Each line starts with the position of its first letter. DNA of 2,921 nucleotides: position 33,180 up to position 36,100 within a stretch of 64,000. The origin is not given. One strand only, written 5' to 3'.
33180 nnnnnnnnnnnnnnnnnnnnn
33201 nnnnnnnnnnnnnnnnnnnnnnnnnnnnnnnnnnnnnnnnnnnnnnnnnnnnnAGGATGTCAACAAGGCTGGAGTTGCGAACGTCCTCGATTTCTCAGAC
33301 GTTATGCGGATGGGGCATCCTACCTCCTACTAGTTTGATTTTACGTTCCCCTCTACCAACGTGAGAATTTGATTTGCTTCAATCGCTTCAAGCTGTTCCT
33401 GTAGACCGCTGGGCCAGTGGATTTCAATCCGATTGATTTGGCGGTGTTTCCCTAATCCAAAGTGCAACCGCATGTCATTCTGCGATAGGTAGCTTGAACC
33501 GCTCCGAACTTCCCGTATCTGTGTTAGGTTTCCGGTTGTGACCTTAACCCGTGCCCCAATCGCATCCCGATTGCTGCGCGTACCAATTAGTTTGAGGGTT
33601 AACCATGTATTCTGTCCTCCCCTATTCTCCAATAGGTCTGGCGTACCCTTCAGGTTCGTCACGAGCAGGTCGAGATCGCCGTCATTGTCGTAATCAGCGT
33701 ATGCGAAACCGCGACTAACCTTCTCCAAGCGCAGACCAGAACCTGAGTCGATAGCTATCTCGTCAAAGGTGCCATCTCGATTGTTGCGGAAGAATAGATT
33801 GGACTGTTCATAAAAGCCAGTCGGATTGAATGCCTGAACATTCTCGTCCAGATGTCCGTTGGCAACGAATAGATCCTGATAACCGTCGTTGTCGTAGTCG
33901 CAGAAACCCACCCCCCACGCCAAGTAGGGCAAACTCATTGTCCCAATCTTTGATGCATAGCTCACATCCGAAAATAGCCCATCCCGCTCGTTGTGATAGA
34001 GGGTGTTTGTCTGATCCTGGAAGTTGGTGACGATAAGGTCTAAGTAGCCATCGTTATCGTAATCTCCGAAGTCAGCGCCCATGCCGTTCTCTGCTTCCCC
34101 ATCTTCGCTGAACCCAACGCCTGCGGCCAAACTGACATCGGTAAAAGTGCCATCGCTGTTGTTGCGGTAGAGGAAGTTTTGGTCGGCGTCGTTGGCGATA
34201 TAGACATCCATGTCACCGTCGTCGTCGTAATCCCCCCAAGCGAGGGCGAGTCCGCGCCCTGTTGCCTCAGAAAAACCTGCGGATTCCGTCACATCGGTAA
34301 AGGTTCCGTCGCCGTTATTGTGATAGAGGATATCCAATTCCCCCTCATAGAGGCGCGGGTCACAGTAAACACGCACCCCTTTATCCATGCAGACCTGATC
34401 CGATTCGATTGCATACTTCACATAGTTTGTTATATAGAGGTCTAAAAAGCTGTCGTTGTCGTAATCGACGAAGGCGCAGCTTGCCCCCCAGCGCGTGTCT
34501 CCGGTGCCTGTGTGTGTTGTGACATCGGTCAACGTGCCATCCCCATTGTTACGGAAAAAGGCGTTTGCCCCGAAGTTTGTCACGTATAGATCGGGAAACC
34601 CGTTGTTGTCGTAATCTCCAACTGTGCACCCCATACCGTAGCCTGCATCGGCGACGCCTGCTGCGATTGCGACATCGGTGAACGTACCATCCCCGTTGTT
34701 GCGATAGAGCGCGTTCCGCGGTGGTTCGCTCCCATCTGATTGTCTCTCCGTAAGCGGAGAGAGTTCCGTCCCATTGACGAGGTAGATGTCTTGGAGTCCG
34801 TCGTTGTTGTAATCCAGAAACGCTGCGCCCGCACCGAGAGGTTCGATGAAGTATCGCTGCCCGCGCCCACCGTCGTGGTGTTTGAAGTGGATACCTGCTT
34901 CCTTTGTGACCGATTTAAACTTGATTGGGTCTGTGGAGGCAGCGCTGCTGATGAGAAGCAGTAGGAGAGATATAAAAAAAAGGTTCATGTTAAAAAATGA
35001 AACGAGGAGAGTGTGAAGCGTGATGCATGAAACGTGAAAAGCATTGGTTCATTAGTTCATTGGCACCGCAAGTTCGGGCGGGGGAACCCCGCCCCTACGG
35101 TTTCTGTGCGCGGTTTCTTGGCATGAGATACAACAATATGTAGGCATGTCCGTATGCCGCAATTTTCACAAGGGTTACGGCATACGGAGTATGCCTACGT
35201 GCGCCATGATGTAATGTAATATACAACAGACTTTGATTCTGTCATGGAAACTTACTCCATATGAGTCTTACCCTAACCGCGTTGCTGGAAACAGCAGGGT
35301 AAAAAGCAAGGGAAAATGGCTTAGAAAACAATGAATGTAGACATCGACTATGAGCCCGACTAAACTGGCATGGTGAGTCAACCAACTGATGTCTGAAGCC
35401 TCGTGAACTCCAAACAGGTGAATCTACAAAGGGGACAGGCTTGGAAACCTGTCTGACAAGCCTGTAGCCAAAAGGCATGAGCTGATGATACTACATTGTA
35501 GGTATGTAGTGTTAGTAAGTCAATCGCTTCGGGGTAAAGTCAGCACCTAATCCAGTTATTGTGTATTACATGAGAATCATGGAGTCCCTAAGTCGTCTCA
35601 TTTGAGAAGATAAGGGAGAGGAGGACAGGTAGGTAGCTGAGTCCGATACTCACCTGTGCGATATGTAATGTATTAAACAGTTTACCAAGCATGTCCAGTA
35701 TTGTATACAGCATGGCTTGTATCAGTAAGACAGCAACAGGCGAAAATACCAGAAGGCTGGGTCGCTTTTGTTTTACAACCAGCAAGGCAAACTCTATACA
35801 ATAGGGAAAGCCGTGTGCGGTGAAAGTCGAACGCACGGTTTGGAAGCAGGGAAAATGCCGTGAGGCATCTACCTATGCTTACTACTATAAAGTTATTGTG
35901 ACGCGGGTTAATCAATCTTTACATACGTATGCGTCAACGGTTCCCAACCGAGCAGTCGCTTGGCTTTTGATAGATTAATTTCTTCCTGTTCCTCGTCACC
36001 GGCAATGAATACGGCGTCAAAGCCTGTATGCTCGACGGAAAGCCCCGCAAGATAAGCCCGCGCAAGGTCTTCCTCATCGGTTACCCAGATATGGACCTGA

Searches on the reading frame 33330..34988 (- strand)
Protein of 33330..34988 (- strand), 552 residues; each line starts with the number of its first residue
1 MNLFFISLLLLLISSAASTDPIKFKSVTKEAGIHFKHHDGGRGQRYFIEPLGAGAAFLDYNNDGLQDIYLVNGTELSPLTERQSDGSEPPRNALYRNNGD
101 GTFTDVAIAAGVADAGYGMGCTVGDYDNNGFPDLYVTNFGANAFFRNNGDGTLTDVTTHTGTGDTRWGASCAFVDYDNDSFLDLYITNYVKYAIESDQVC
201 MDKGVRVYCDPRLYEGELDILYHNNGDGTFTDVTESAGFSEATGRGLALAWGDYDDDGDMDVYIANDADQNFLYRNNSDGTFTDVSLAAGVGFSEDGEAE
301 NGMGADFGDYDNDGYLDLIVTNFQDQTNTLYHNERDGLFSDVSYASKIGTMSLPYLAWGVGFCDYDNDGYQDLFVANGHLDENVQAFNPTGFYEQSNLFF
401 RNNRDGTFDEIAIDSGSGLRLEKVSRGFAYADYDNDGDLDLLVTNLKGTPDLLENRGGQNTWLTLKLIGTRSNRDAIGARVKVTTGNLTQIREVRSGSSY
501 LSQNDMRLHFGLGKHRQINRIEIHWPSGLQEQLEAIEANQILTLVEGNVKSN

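Call 10: search_protein_families(library=ncbifam, proteins=[window:33330-34988:-])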
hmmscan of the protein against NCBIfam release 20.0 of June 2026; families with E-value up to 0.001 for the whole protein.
window:33330-34988:- (552 aa): 0 families

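Call 44: search_protein_families(library=pfam, proteins=[window:33330-34988:-], max_evalue=0.01)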
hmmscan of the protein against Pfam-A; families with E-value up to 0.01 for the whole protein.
window:33330-34988:- (552 aa): 3 families
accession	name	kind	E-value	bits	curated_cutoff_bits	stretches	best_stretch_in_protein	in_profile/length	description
PF13517.12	FG-GAP_3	-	1.9e-59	198.5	26.9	7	125-186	1-61/61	FG-GAP-like repeat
PF07593.17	UnbV_ASPIC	-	3.6e-25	88.1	23.4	1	476-543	1-68/68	ASPIC and UnbV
PF01839.29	FG-GAP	-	2e-17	63.1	22.1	2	358-378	3-23/37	FG-GAP repeat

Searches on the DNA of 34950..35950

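Call 85: search_rna_families(source=window, start=34950, end=35950, threshold=evalue, max_evalue=0.1, show_alignments=1)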
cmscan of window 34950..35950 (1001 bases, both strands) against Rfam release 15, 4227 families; matches with E-value up to 0.1: 2.
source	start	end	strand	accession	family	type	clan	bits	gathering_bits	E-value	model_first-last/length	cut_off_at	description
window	35806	35882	+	RF00029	Intron_gpII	Intron;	-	55.3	40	6.2e-10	1-77/77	no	Group II catalytic intron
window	35806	35845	+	RF04357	Plastid-ndhA-ndhB-2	Intron;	CL00155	22.4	53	0.029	1-41/41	no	Plastid-ndhA-ndhB-2 group II-D5 intron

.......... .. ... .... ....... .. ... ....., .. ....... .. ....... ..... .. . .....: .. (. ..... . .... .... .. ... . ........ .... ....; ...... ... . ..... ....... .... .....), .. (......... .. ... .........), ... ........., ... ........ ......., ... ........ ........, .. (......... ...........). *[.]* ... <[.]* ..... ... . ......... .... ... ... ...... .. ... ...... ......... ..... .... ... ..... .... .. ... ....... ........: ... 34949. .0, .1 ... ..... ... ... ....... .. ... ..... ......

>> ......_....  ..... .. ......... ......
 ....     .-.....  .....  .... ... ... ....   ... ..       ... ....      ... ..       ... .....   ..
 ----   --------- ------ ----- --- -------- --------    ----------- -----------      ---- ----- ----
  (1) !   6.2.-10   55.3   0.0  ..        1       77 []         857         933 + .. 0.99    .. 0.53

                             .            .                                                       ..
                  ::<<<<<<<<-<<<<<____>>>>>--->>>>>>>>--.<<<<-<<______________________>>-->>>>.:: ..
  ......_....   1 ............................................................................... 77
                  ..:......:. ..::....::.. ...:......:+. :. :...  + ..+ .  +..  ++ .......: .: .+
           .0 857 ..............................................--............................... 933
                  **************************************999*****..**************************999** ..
